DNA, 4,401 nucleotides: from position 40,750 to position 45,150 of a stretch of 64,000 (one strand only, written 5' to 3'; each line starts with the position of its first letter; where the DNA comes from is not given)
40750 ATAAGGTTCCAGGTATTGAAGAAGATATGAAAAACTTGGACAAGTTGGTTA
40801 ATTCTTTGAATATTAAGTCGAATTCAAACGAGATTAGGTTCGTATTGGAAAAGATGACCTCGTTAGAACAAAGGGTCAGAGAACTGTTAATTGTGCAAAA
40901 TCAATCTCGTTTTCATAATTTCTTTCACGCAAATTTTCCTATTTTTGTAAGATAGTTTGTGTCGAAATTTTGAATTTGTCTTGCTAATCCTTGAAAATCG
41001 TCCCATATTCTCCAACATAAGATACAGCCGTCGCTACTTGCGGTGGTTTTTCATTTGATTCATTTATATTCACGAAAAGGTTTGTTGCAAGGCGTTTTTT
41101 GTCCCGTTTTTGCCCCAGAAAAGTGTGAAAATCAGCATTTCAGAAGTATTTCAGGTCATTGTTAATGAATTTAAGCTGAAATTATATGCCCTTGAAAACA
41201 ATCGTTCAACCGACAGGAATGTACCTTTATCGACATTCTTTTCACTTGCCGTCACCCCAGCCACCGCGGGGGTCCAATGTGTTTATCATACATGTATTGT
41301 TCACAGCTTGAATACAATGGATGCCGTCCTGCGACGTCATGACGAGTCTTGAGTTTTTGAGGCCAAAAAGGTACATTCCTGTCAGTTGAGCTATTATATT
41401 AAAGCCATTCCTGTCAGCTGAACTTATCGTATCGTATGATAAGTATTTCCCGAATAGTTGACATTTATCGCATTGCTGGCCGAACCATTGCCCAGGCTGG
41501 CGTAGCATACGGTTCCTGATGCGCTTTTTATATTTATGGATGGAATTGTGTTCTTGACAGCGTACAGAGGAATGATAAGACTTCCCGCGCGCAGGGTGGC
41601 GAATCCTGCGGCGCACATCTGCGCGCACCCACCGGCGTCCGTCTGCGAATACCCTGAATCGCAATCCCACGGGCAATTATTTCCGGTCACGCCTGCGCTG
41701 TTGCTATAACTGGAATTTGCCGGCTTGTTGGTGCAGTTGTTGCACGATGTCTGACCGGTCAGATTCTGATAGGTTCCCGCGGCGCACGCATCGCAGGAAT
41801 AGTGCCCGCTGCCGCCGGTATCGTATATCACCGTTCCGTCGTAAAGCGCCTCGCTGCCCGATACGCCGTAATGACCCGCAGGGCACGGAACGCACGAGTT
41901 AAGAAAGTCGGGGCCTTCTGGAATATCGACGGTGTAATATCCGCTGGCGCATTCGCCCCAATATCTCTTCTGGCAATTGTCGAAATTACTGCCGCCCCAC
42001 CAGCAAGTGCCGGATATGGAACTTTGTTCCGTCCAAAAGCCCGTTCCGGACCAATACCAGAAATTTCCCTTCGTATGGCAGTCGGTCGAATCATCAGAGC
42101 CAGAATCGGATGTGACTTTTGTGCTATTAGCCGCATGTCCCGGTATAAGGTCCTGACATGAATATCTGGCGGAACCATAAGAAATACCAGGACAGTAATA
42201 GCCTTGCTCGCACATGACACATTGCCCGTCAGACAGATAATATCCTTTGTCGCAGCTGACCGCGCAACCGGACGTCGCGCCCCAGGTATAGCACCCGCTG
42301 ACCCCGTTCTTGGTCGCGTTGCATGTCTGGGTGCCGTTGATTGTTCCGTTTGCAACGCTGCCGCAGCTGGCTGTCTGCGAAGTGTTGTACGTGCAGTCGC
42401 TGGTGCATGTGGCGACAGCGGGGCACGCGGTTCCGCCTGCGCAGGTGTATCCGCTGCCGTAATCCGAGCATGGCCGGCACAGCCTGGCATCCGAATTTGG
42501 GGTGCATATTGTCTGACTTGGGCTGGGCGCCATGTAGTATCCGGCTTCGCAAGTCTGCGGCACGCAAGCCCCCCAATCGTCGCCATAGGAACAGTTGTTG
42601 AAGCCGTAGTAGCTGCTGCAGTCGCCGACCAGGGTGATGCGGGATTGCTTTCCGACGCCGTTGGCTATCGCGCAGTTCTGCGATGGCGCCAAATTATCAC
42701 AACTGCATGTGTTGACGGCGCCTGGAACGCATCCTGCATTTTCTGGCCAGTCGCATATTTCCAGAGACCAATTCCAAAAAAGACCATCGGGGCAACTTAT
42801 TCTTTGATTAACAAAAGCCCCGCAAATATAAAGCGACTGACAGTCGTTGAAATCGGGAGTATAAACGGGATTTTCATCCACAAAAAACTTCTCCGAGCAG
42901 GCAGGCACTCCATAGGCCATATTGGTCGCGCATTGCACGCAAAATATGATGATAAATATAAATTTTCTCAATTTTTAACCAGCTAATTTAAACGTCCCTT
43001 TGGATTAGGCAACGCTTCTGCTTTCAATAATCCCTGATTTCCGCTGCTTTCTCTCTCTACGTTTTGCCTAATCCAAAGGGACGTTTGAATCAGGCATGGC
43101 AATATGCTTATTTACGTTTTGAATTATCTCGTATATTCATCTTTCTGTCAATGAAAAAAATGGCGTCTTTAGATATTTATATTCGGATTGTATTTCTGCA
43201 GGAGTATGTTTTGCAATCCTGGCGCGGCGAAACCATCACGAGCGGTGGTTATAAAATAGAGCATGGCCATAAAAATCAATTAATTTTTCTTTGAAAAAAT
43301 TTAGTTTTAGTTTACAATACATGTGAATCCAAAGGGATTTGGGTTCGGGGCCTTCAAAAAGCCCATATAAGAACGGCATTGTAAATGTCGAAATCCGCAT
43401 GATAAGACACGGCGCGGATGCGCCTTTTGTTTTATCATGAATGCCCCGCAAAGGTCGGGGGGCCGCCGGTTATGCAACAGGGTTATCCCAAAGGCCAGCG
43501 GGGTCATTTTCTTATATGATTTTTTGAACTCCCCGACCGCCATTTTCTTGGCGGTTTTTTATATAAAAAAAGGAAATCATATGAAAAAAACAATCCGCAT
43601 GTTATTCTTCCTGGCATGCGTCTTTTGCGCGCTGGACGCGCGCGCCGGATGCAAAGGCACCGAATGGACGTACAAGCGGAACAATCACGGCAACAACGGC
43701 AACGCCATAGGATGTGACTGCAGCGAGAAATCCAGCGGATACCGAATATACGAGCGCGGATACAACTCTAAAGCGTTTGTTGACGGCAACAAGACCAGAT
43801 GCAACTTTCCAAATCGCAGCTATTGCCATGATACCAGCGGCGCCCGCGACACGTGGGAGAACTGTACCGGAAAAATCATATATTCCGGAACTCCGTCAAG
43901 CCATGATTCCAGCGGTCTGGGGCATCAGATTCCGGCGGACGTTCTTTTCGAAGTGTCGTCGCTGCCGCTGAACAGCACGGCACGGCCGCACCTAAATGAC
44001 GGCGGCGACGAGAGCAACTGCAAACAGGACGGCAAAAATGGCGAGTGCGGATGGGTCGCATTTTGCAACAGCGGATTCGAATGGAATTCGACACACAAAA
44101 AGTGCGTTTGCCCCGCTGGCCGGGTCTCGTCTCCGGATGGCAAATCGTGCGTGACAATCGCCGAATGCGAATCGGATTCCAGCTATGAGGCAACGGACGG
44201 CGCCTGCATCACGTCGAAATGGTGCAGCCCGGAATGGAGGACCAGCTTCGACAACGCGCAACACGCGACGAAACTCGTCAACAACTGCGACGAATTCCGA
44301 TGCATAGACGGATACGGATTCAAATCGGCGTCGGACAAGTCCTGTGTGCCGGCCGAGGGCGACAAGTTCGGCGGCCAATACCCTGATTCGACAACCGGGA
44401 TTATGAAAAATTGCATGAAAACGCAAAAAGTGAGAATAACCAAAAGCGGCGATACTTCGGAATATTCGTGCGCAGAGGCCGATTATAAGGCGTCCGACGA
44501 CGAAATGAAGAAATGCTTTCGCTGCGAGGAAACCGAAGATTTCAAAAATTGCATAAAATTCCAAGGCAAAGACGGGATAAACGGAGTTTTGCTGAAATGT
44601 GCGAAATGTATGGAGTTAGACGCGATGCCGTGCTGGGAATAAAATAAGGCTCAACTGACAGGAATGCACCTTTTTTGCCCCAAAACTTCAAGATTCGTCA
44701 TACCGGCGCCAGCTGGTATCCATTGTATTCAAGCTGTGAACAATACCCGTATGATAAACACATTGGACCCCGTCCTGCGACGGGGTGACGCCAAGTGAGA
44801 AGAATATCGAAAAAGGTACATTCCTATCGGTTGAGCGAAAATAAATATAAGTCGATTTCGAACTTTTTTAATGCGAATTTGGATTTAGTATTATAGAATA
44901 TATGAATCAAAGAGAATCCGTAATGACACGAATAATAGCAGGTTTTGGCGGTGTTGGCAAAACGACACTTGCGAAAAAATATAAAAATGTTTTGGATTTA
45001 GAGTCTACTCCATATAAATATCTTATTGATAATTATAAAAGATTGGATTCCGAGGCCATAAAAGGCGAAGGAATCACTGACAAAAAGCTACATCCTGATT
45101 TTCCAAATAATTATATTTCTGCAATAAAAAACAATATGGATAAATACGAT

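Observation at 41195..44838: MITE-like palindromic elements bracket a divergent pair of large cysteine-rich secreted protein genes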

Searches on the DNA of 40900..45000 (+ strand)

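Call 27: search_rna_families(source=window, start=40900, end=45000, threshold=evalue, max_evalue=1)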
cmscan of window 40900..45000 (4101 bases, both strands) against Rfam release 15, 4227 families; matches with E-value up to 1: 4.
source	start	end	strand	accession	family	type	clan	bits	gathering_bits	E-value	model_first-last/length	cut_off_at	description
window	43453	43546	+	RF02221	sRNA-Xcc1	Gene; sRNA;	-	37.4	53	0.00041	1-87/87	no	sRNA-Xcc1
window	44343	44387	-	RF02465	Ms_AS-5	Gene; sRNA;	-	24.2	46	0.24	1-45/45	no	Mycobacterium sRNA Ms_AS-5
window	41390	41458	+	RF01290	SNORD10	Gene; snRNA; snoRNA; CD-box;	-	20.4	37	0.25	1-139/139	no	Small nucleolar RNA SNORD10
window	43452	43534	-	RF02216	ZNFX1-AS1_2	Gene; lncRNA;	-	17.4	45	0.56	1-93/93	no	ZNFX1 antisense RNA 1 conserved region 2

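Call 55: search_rna_families(source=window, start=43280, end=43600, threshold=evalue, max_evalue=1, show_alignments=1)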
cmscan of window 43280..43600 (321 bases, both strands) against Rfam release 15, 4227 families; matches with E-value up to 1: 3.
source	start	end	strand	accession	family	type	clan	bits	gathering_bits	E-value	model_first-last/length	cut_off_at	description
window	43453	43546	+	RF02221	sRNA-Xcc1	Gene; sRNA;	-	37.4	53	3.2e-05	1-87/87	no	sRNA-Xcc1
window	43452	43534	-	RF02216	ZNFX1-AS1_2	Gene; lncRNA;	-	17.4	45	0.044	1-93/93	no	ZNFX1 antisense RNA 1 conserved region 2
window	43443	43564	+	RF02837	anti-hemB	Gene; sRNA;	-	15.1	49.5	0.41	1-81/81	no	Burkholderia RNA 7 (anti-hemB)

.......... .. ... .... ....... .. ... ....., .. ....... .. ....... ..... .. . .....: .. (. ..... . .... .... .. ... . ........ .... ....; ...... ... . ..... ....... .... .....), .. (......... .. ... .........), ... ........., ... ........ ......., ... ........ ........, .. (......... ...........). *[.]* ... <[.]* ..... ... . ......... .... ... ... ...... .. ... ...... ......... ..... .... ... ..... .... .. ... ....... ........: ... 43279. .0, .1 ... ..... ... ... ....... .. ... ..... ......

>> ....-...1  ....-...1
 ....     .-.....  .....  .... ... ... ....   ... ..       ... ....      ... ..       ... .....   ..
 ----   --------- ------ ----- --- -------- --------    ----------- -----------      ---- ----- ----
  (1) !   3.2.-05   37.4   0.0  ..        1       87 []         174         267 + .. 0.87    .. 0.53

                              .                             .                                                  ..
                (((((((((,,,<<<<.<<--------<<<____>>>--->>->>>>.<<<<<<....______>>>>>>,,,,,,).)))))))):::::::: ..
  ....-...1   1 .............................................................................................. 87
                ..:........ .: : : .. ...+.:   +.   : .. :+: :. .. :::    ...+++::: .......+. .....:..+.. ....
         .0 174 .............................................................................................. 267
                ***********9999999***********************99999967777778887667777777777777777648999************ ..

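Call 57: search_dna_similar(query=window:44640-44850:+, collection=plasmids, mode=distant, max_evalue=1, max_rows=10)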
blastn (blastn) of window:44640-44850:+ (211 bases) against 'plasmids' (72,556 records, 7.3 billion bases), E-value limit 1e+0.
No match.

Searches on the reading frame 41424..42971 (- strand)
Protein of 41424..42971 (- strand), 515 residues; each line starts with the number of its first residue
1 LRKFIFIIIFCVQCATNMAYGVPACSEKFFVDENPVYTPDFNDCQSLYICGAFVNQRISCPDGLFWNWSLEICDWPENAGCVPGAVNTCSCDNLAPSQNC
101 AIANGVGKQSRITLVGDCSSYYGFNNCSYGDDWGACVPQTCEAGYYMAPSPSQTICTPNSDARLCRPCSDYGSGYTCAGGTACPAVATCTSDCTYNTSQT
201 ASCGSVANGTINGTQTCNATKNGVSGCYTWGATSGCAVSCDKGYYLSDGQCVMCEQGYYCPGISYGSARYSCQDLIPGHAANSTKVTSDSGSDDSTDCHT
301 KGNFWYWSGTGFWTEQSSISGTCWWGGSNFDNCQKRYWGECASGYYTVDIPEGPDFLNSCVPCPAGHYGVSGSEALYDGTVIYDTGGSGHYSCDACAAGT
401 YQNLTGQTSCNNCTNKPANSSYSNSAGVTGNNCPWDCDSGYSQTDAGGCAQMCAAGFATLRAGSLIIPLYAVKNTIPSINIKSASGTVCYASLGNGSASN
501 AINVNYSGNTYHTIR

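Call 16: search_protein_families(library=pfam, proteins=[window:41424-42971:-], max_evalue=0.01)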
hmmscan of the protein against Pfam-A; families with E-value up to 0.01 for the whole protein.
window:41424-42971:- (515 aa): 2 families
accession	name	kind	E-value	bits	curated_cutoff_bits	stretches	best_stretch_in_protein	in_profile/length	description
PF01607.29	CBM_14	-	4.6e-07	30.3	22.1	1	37-81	8-53/53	Chitin binding Peritrophin-A domain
PF07699.19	Ephrin_rec_like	-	3.9e-05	23.8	23.1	1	387-415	5-33/48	Tyrosine-protein kinase ephrin type A/B receptor-like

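Call 31: find_homologous_proteins(query=window:41424-42971:-, max_evalue=0.00001)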
Query window:41424-42971:- (515 aa): 8 proteins with E <= 0.00001 among 3248 candidates.
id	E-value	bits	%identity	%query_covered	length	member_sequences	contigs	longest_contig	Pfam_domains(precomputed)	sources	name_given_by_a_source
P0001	0.0e+0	1132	100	94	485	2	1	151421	PF01607.30,PF26010.1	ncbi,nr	ncbi:MAG: chitin binding domain-containing protein [Rickettsiales bacterium]|nr:chitin binding domai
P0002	1.1e-20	92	35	54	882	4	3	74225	PF23091.3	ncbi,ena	-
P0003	6.7e-18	83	32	68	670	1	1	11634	-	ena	-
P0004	1.8e-12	65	54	11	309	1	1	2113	PF09479.17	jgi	jgi:uncharacterized repeat protein (TIGR02543 family)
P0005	2.6e-12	64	33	54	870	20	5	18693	PF23091.3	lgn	-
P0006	1.4e-11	62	26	54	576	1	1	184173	-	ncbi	-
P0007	8.6e-10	56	59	12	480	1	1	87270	-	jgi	-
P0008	2.1e-9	55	28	62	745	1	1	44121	-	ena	-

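Call 32: find_encoding_contigs(protein=P0001, flank=10000, max_places=10)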
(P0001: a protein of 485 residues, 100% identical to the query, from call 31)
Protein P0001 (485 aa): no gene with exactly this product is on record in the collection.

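Call 43: search_protein_families(library=ncbifam, proteins=[window:41424-42971:-], max_evalue=0.01)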
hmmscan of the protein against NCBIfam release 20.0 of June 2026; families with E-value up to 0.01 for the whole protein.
window:41424-42971:- (515 aa): 0 families

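Call 61: find_encoding_contigs(protein=P0002, flank=10000, max_places=3)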
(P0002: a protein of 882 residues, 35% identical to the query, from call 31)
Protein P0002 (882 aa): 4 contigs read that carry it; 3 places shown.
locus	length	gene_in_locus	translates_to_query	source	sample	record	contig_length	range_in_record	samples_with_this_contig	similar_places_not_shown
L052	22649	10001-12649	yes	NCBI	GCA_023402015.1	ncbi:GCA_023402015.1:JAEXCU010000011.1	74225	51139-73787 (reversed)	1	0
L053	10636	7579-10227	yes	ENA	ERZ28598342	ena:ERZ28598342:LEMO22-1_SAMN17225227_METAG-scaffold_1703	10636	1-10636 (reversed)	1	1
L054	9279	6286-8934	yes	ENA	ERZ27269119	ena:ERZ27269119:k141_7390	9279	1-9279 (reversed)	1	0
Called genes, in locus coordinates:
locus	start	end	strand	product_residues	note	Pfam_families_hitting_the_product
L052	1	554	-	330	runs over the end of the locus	?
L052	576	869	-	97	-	PF02686:GatC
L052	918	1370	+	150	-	PF03652:RuvX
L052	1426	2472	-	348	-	PF01594:AI-2E_transport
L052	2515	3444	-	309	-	-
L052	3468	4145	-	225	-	PF02463:SMC_N (faint), PF00005:ABC_tran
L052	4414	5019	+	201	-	-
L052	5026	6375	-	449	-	PF19295:SufBD_N, PF01458:SUFBD_core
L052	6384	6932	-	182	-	-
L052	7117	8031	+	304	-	PF10671:TcpQ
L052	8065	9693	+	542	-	PF00263:Secretin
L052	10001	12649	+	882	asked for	PF23091:TNFR_ELAPOR1_6th (weak)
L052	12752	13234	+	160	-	-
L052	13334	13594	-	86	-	PF01649:Ribosomal_S20p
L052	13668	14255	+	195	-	PF02660:G3P_acyltransf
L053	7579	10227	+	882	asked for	PF23091:TNFR_ELAPOR1_6th (weak)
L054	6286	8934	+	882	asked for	PF23091:TNFR_ELAPOR1_6th (weak)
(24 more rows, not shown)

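Call 74: find_encoding_contigs(protein=P0014, flank=10000, max_places=4)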
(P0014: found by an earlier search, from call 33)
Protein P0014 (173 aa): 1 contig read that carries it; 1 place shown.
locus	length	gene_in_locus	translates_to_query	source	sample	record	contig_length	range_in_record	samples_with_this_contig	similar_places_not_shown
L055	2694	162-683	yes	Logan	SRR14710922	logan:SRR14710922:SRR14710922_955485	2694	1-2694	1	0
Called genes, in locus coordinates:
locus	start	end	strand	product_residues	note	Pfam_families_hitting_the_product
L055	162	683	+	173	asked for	-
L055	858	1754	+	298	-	-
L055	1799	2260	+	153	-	PF22769:DCD (weak), PF00692:dUTPase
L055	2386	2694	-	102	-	?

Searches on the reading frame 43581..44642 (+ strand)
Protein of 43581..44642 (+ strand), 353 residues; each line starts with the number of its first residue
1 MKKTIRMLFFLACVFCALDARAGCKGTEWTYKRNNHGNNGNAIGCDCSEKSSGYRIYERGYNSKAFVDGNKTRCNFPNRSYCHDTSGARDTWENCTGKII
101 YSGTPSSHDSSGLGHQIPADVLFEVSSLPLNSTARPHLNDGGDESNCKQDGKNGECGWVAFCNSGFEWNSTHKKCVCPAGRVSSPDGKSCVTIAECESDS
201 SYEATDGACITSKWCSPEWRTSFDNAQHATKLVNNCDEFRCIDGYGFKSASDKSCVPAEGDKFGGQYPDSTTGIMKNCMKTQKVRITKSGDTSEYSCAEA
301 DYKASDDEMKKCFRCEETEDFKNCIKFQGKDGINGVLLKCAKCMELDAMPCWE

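Call 15: find_encoding_contigs(protein=window:43581-44642:+, flank=10000, max_places=10)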
Protein window:43581-44642:+ (353 aa): 1 contig read that carries it; 1 place shown.
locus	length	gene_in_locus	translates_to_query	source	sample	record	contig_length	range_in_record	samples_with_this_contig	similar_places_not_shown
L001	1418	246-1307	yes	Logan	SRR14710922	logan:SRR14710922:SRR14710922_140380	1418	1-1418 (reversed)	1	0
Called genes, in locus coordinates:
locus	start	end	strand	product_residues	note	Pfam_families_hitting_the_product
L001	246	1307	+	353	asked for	-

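Call 16: search_protein_families(library=pfam, proteins=[window:43581-44642:+], max_evalue=0.01)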
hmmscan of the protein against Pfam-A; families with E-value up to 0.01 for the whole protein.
window:43581-44642:+ (353 aa): 0 families

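Call 33: list_cluster_members(proteins=[P0001, window:43581-44642:+, window:3798-5210:-, window:35623-36369:+, window:44902-45444:+, window:45619-46515:+, window:46560-47021:+, window:12718-15576:+, window:40473-40955:+, window:47670-48506:-])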
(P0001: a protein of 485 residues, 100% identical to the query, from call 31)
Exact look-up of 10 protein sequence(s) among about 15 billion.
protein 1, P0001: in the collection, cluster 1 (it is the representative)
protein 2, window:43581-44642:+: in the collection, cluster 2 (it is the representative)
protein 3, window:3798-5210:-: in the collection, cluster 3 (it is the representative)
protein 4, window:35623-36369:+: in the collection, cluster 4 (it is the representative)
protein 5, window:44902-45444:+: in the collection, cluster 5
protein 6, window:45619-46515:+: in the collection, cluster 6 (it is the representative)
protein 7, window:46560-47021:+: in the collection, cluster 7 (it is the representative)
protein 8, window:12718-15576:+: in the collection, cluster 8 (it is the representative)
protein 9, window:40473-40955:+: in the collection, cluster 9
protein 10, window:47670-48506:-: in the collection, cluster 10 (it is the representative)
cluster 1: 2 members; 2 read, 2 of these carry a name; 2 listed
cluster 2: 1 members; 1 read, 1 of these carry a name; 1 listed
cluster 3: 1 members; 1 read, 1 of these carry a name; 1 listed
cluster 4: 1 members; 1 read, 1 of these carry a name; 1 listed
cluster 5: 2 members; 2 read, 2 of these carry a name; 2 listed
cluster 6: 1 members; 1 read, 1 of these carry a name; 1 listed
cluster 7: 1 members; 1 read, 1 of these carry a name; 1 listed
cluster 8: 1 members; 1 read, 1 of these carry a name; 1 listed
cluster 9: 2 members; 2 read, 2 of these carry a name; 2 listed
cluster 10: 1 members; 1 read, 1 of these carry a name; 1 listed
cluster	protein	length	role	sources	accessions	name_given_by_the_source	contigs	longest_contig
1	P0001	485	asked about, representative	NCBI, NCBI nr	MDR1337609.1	MAG: chitin binding domain-containing protein [Rickettsiales bacterium] | chitin binding domain-containing protein [Rickettsiales bacterium]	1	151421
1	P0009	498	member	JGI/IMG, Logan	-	hypothetical protein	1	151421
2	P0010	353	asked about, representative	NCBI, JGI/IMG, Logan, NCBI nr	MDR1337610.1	MAG: hypothetical protein LBJ73_01105 [Rickettsiales bacterium] | hypothetical protein | hypothetical protein [Rickettsiales bacterium]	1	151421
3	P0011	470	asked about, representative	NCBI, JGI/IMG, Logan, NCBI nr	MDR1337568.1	MAG: replication-associated recombination protein A [Rickettsiales bacterium] | putative ATPase | replication-associated recombination protein A [Rickettsiales bacterium]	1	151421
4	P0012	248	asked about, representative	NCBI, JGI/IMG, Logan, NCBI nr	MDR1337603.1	MAG: twin-arginine translocase subunit TatC [Rickettsiales bacterium] | sec-independent protein translocase protein TatC | twin-arginine translocase subunit TatC [Rickettsiales bacterium]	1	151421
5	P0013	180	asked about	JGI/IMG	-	hypothetical protein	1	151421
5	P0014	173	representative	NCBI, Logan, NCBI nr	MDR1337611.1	MAG: hypothetical protein LBJ73_01110 [Rickettsiales bacterium] | hypothetical protein [Rickettsiales bacterium]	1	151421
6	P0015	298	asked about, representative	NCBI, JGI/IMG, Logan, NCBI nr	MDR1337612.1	MAG: hypothetical protein LBJ73_01115 [Rickettsiales bacterium] | hypothetical protein | hypothetical protein [Rickettsiales bacterium]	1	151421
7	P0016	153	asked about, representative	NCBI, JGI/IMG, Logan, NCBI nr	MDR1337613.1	MAG: dUTP diphosphatase [Rickettsiales bacterium] | dUTP pyrophosphatase | dUTP diphosphatase [Rickettsiales bacterium]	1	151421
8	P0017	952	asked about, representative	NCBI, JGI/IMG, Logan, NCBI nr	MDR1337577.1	MAG: hypothetical protein LBJ73_00935 [Rickettsiales bacterium] | hypothetical protein | hypothetical protein [Rickettsiales bacterium]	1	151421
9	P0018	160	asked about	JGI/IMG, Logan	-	hypothetical protein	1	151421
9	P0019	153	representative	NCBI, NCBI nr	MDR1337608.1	MAG: hypothetical protein LBJ73_01095 [Rickettsiales bacterium] | hypothetical protein [Rickettsiales bacterium]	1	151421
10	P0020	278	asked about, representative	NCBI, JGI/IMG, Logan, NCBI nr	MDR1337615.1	MAG: hypothetical protein LBJ73_01130 [Rickettsiales bacterium] | hypothetical protein | hypothetical protein [Rickettsiales bacterium]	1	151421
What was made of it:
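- On MITE-flanked composite transposon: The window proteins are singletons at 90% identity (call 33).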

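Call 43: search_protein_families(library=ncbifam, proteins=[window:43581-44642:+], max_evalue=0.01)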
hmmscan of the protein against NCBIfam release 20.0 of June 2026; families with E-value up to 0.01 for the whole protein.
window:43581-44642:+ (353 aa): 0 families

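Call 73: search_protein_representatives(protein=window:43581-44642:+)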
Query: 353 residues. Proteins with E-value up to 0.001 (for the whole library): 15; up to 1e-10: 7; up to 1e-30: 3. The best 15 are listed.
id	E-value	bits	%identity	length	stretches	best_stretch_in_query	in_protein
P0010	5.3e-248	838.6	100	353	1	1-353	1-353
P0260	1.5e-46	175.6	43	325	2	8-99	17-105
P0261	7.5e-33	130.6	42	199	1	174-352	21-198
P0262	1.8e-27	112.9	37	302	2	192-352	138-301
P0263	8.3e-20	87.7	41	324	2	177-330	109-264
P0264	5.8e-17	78.3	48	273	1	7-110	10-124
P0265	1.8e-12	63.5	45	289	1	7-95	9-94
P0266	5.6e-10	55.3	35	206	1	177-352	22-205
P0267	2.2e-09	53.3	31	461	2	186-329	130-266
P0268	3.4e-07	46.2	33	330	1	176-328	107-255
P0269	1.6e-06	44.0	42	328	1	34-106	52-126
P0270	2.2e-06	43.5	30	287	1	34-329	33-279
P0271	2.6e-06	43.2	34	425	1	184-326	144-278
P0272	4.0e-06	42.6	32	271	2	169-329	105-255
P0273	8.9e-05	38.2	33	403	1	205-307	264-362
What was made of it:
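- cys353 belongs to a rare family (call 73).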
